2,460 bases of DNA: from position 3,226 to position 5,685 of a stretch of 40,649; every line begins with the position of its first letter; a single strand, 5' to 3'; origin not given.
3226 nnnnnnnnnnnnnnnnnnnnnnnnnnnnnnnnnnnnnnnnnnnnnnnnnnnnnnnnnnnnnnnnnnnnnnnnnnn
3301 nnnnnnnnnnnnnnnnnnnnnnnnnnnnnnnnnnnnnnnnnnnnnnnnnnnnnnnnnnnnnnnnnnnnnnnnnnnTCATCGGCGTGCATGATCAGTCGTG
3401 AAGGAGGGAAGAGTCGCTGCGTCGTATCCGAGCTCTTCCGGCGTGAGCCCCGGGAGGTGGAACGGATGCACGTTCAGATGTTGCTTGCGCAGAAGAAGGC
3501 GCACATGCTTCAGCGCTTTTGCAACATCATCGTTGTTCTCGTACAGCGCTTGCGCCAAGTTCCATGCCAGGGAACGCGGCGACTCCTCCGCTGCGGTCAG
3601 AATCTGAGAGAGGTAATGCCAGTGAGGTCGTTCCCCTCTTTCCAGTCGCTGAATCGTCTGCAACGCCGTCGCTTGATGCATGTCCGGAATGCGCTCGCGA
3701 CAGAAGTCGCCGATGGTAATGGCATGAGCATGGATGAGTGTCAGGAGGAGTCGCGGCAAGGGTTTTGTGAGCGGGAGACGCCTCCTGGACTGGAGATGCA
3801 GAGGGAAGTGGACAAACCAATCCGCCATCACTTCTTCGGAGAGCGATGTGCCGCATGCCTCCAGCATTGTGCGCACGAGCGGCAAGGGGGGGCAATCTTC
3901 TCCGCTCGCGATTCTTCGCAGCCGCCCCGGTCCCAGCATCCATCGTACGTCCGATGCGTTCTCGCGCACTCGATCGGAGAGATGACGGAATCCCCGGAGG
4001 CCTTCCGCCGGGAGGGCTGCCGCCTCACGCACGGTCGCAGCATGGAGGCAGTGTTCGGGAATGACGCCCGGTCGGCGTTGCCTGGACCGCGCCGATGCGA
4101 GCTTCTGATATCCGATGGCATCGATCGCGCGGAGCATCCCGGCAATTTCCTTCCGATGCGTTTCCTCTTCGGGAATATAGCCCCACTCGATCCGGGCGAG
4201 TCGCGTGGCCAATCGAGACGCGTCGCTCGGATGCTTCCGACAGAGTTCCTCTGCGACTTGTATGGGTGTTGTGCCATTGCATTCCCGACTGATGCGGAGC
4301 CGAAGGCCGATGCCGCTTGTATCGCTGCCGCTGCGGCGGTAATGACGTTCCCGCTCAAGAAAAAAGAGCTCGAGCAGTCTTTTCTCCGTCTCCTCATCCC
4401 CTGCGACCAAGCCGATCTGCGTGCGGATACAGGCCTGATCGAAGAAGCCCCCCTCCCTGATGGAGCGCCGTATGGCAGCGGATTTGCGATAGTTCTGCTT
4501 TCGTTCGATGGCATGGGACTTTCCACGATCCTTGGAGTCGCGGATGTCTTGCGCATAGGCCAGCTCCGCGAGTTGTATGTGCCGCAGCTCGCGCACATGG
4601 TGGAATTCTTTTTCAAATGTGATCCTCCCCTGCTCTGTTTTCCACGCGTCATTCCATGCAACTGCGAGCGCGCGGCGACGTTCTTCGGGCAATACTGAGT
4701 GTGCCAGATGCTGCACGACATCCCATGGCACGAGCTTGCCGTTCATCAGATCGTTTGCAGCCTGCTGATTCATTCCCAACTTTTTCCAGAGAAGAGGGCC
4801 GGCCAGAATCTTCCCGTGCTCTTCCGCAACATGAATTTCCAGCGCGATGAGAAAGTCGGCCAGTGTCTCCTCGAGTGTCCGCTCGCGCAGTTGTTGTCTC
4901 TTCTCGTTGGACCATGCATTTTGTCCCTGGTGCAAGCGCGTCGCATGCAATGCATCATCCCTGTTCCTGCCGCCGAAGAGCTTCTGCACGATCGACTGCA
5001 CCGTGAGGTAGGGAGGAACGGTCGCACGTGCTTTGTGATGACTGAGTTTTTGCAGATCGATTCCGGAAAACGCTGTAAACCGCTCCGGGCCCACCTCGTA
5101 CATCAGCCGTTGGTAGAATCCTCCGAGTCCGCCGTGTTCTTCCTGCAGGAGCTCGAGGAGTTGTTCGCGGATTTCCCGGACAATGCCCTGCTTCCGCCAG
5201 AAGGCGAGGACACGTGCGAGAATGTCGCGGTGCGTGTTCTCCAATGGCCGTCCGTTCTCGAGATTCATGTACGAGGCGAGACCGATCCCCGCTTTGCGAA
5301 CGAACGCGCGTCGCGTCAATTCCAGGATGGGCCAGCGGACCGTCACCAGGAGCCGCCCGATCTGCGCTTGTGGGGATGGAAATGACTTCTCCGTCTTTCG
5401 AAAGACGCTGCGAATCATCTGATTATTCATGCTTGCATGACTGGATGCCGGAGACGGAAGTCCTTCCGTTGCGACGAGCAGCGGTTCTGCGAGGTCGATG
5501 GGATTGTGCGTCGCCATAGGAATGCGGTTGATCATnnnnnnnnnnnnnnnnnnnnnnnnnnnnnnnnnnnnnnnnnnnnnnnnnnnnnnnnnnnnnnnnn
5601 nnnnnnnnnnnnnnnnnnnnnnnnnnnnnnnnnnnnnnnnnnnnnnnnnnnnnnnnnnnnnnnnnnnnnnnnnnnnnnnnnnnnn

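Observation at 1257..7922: Translationally coupled operon: divergent SF2 helicase-like ATPase plus two tandem ~715-aa poly-HTH paralogs (candidate undescribed system)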

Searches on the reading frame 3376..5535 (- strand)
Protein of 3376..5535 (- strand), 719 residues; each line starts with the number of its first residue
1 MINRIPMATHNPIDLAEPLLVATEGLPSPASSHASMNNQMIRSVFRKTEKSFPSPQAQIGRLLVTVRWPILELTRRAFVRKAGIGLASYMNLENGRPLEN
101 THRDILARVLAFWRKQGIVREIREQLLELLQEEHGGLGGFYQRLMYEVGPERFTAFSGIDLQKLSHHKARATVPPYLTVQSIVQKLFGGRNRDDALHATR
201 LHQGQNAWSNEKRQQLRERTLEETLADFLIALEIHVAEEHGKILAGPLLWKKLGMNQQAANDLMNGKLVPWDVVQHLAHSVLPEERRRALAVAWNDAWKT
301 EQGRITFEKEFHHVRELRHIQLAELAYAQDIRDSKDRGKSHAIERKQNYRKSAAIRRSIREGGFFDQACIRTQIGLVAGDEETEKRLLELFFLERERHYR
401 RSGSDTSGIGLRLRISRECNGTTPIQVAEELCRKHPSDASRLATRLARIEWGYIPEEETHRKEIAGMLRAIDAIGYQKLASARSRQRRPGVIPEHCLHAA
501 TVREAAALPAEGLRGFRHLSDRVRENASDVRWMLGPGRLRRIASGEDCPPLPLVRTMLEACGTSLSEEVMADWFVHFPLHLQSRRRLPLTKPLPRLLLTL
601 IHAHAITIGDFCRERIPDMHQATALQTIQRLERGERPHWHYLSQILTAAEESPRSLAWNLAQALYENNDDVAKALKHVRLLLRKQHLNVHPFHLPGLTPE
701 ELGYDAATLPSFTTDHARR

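Call 6: search_protein_families(library=pfam, proteins=[window:3376-5535:-], max_evalue=1)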
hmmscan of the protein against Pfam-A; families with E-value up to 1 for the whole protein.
window:3376-5535:- (719 aa): 3 families
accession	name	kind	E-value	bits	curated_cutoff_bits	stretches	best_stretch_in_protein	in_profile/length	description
PF13560.12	HTH_31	-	4.7e-06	27.2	27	0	534-567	26-60/64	Helix-turn-helix domain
PF01381.28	HTH_3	-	0.0012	19.3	23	0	535-567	22-54/55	Helix-turn-helix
PF12318.13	FAD-SLDH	-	0.04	14.6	24.2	1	624-688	26-90/163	Membrane bound FAD containing D-sorbitol dehydrogenase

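Call 7: search_protein_families(library=padloc, proteins=[window:3376-5535:-], max_evalue=1)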
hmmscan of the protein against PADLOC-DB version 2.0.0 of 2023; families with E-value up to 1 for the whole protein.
window:3376-5535:- (719 aa): 0 families

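Call 8: search_protein_families(library=ncbifam, proteins=[window:3376-5535:-], max_evalue=1)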
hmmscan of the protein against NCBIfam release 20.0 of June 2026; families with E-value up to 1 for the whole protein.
window:3376-5535:- (719 aa): 0 families

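Call 15: search_solved_structures(query=window:3376-5535:-, max_evalue=10)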
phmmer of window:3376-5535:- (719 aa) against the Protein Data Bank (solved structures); distinct sequences matched with E-value up to 10: 0.

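Call 19: find_homologous_proteins(query=window:3376-5535:-, max_evalue=0.001)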
Query window:3376-5535:- (719 aa): 1 proteins with E <= 0.001 among 8000 candidates.
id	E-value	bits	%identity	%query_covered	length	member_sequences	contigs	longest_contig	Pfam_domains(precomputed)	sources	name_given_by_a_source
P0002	0.0e+0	1635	100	100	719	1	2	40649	PF13560.13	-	-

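Call 23: find_related_loci(query=A1, collection=genome_contigs, flank=10000)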
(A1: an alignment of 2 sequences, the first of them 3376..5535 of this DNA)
Query A1 (719 aa) in genome_contigs; peptide patterns used: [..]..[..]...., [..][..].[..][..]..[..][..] (x = any residue, [..] = any of these).
115 stretches matched a pattern, but none encodes a relative of the query by tblastn (E <= 1e-3).

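Call 55: predict_structure(alignment_id=A1)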
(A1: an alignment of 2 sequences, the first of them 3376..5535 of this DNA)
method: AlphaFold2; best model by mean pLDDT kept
length: 719 residues; sequences in the alignment: 2
mean_pLDDT: 48.9   pTM: 0.30
mean pLDDT of the five models: 48.9, 43.2, 42.9, 39.3, 39.2
residues with pLDDT >= 90: 0; 70-90: 81; 50-70: 223; < 50: 415
segments of 3 or more residues with pLDDT < 50: 1-52, 132-134, 165-171, 190-192, 216-222, 236-244, 246-250, 319-377, 383-387, 389-592, 602-605, 614-616, 618-621, 630-642, 695-719
pLDDT, mean of each block of 10 residues (from residue 1): 27 27 28 40 45 59 62 74 75 64 69 61 61 61 73 71 46 67 72 65 73 52 57 50 46 59 66 70 66 69 64 55 35 30 32 38 35 45 48 42 36 39 44 43 40 35 44 41 32 29 31 30 30 35 38 43 39 34 30 51 51 49 50 41 54 61 57 61 61 48 40 26
secondary structure, 60 per line:
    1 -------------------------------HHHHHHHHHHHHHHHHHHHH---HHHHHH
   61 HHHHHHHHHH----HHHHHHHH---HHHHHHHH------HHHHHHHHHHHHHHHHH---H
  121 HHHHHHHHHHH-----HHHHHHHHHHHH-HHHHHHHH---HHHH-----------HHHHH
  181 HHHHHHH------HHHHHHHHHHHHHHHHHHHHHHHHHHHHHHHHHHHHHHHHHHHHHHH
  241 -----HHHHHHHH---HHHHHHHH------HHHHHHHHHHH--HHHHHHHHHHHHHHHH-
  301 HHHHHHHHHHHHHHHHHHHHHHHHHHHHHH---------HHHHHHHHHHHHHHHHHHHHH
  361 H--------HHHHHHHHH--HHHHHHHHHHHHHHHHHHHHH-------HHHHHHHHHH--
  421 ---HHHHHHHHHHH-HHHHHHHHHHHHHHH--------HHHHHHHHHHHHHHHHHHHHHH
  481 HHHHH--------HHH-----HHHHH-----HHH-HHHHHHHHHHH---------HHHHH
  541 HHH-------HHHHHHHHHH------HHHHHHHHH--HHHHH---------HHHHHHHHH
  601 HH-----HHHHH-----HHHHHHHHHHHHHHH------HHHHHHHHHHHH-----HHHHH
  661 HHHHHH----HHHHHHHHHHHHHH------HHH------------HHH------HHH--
elements in order (helices of 4 or more, strands of 3 or more residues): H32-51 H55-70 H75-82 H86-93 H100-116 H120-131 H137-148 H150-157 H161-164 H176-187 H194-240 H246-253 H257-264 H271-281 H284-299 H301-330 H340-361 H370-378 H381-401 H409-418 H424-434 H436-450 H459-485 H502-506 H516-526 H536-543 H551-560 H567-575 H578-582 H592-602 H608-612 H618-632 H639-650 H656-666 H671-684

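Call 58: search_solved_structures(query=A5, max_evalue=10, show_alignments=3)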
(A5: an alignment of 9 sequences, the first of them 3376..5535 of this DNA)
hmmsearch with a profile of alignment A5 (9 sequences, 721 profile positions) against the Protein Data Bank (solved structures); distinct sequences matched with E-value up to 10: 3.
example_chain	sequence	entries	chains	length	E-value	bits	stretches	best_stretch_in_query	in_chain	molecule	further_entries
2da4_A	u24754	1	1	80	0.3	12.7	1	344-410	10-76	Hypothetical protein DKFZp686K21156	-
1vma_A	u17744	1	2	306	0.47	12.1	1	605-684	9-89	cell division protein FtsY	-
8tac_A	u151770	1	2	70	0.66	11.6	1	63-97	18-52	DBP48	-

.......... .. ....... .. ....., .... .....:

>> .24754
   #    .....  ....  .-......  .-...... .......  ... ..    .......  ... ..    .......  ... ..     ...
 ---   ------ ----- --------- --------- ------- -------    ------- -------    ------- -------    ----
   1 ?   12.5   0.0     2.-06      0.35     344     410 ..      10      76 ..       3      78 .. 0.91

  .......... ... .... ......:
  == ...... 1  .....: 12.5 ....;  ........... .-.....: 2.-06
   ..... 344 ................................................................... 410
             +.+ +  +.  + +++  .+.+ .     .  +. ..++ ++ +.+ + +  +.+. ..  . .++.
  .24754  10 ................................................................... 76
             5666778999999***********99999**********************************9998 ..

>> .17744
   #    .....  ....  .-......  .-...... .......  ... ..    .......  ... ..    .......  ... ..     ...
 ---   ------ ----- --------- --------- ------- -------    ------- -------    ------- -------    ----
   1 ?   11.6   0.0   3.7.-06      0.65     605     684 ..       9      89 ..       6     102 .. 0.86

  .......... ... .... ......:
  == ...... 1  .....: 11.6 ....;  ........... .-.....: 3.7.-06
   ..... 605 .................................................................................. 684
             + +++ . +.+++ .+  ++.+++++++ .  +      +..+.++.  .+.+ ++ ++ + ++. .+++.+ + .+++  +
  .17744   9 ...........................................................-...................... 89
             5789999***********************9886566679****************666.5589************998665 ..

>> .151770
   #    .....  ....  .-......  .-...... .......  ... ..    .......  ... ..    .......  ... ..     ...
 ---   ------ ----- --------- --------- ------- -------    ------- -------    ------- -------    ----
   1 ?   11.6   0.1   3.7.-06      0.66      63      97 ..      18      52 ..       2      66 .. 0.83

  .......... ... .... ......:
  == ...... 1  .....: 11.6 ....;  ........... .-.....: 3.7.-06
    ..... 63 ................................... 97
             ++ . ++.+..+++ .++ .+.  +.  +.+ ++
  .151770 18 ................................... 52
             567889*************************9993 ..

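Call 59: search_protein_families(library=pfam, alignment_id=A5, max_evalue=1)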
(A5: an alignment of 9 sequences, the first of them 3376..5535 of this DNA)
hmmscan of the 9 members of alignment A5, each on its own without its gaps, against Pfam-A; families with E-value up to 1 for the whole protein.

A. member 1, window:3376-5535:- (719 aa): 3 families
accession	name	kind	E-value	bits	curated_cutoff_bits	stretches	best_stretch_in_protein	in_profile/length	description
PF13560.12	HTH_31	-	4.7e-06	27.2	27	0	534-567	26-60/64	Helix-turn-helix domain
PF01381.28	HTH_3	-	0.0012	19.3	23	0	535-567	22-54/55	Helix-turn-helix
PF12318.13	FAD-SLDH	-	0.04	14.6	24.2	1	624-688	26-90/163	Membrane bound FAD containing D-sorbitol dehydrogenase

B. families by the number of members that match (of 9 scanned): 10 families
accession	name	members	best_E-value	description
PF13560.12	HTH_31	3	9.2e-07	Helix-turn-helix domain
PF01381.28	HTH_3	2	0.0012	Helix-turn-helix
PF11166.13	DUF2951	1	0.0036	Protein of unknown function (DUF2951)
PF12844.13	HTH_19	1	0.024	Helix-turn-helix domain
PF12318.13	FAD-SLDH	1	0.04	Membrane bound FAD containing D-sorbitol dehydrogenase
PF13443.12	HTH_26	1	0.058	Cro/C1-type HTH DNA-binding domain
PF12422.13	Condensin2nSMC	1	0.22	Condensin II non structural maintenance of chromosomes subunit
PF07030.17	Phage_Mu_Gp36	1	0.23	Bacteriophage Mu, Gp36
PF19314.4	DUF5917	1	0.26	Family of unknown function (DUF5917)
PF19026.7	UBA_HYPK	1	0.76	HYPK UBA domain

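Call 73: fold_search(model_id=the predicted structure, library=pdb)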
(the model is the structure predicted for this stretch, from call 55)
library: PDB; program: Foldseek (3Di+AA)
matches with E <= 10: 302; with E <= 0.001: 0
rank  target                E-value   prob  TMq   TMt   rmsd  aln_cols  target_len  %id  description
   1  6u1s_A                3.8e-01  0.10  0.07  0.12  19.9       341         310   13  Cryo-EM structure of a de novo designed 16-helix transmembrane nanopore, TMHC8_R. (released 2020-08-19)
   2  8cws_A                4.4e-01  0.10  0.08  0.11  25.2       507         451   16  Accurate computational design of genetically encoded 3D protein crystals (released 2023-11-01)
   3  8esc_Z                4.5e-01  0.09  0.10  0.04  28.3       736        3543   13  Structure of the Yeast NuA4 Histone Acetyltransferase Complex (released 2022-11-16)
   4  9oga                  4.5e-01  0.08  0.10  0.09  23.3       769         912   11  Cryo-EM structure of human full-length XPO1 conjugated with selinexor (released 2025-11-26)
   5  8ezt_A                6.7e-01  1.00  0.07  0.67   2.0        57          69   24  Crystal structure of HipB(Lp) from Legionella pneumophila (released 2023-09-27)
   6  5vgz_X                7.6e-01  0.15  0.10  0.16  21.8       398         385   14  Conformational Landscape of the p28-Bound Human Proteasome Regulatory Particle (released 2017-08-23)
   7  6bcu_A                8.0e-01  0.06  0.10  0.05  28.2       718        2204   14  Cryo-EM structure of the activated RHEB-mTORC1 refined to 3.4 angstrom (released 2017-12-20)
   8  9f0l                  8.7e-01  0.08  0.10  0.10  34.6       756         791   15  Scalable protein design using hallucination in a relaxed sequence space (released 2024-10-16)
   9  3pxp_B                9.1e-01  0.20  0.07  0.15  17.7       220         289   13  Crystal structure of a PAS and DNA binding domain containing protein (Caur_2278) from CHLOROFLEXUS AURANTIACUS J-10-FL (released 2011-01-19)
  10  3pxp_A                9.9e-01  0.18  0.07  0.15  16.4       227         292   13  Crystal structure of a PAS and DNA binding domain containing protein (Caur_2278) from CHLOROFLEXUS AURANTIACUS J-10-FL (released 2011-01-19)
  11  8bbe_D                9.9e-01  0.08  0.10  0.11  32.1       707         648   12  Structure of the IFT-A complex; IFT-A2 module (released 2022-12-21)
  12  9f9s_CN               1.0e+00  0.84  0.07  0.34  12.7        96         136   17  Yeast SDD1 Disome with Mbf1 (released 2024-12-04)
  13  8ezt_B                1.1e+00  0.99  0.07  0.65   2.0        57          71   24  Crystal structure of HipB(Lp) from Legionella pneumophila (released 2023-09-27)
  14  1y9q                  1.1e+00  0.98  0.07  0.27   5.2        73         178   19  Crystal Structure of HTH_3 family Transcriptional Regulator from Vibrio cholerae (released 2005-01-04)
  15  6h4c_B                1.1e+00  0.47  0.10  0.35  11.1       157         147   14  A polyamorous repressor: deciphering the evolutionary strategy used by the phage-inducible chromosomal islands to spre (released 2019-08-28)
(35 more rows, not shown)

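Call 76: search_protein_families(library=phrogs, proteins=[window:3376-5535:-], max_evalue=0.01)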
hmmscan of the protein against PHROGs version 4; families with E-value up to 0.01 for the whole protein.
window:3376-5535:- (719 aa): 0 families

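Call 88: find_related_loci(query=A6, collection=metagenome_contigs, flank=6000)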
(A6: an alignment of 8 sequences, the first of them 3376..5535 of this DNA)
Query A6 (719 aa) in metagenome_contigs; peptide patterns used: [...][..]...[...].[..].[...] (x = any residue, [..] = any of these).
250 stretches matched a pattern; 8 encode a relative of the query (tblastn E <= 1e-3); 8 distinct loci.
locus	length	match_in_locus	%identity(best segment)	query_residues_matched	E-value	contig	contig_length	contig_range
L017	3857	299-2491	27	6-703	3e-70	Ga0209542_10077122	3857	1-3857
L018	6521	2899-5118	28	4-703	7e-63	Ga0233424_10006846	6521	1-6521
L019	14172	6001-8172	25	14-679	3e-48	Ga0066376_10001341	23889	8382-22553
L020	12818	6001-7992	25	91-702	1e-47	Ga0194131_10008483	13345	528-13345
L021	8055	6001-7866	25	115-702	4e-47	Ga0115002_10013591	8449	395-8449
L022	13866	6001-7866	25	115-702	4e-47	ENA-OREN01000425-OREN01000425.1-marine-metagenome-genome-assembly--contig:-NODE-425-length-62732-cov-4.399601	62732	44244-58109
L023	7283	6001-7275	23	20-404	4e-22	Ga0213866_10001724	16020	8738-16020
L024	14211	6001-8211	24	20-702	1e-48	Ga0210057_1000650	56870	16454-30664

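Call 94: search_solved_structures(query=A7, max_evalue=10, show_alignments=0)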
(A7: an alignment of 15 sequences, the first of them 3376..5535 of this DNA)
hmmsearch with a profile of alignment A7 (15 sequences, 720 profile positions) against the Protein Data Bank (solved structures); distinct sequences matched with E-value up to 10: 9.
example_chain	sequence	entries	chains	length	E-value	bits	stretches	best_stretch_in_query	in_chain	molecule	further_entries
3fmy_A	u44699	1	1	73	0.25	12.9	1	49-118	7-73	HTH-type transcriptional regulator MQSA (ygiT/b3021)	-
6ac5_A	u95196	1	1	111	0.52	11.8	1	42-117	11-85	Receptor-interacting serine/threonine-protein kinase 1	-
9v9e_A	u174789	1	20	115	0.55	11.8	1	42-117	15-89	Receptor-interacting serine/threonine-protein kinase 1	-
9vin_i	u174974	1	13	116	0.56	11.7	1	42-117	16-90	Receptor-interacting serine/threonine-protein kinase 1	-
8tac_A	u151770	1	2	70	0.64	11.5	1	60-103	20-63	DBP48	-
3tjz_B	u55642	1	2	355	0.65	11.5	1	591-714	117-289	Coatomer subunit gamma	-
2kz8_A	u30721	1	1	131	0.81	11.2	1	49-118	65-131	Uncharacterized HTH-type transcriptional regulator ygiT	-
2da4_A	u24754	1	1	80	0.83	11.2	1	351-411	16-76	Hypothetical protein DKFZp686K21156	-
3gn5_A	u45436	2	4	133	0.85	11.1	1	49-118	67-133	HTH-type transcriptional regulator MQSA (YGIT/b3021) | Uncharacterized HTH-type transcriptional regulator ygiT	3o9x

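Call 103: search_dna_similar(query=window:3376-5535:-, collection=phages, mode=protein, max_evalue=0.001, max_rows=5)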
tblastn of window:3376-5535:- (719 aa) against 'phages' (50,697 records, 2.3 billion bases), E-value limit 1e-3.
No match.

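Call 104: search_dna_similar(query=window:3376-5535:-, collection=plasmids, mode=protein, max_evalue=0.001, max_rows=5)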
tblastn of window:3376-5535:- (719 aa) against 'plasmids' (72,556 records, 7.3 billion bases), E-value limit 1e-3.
No match.
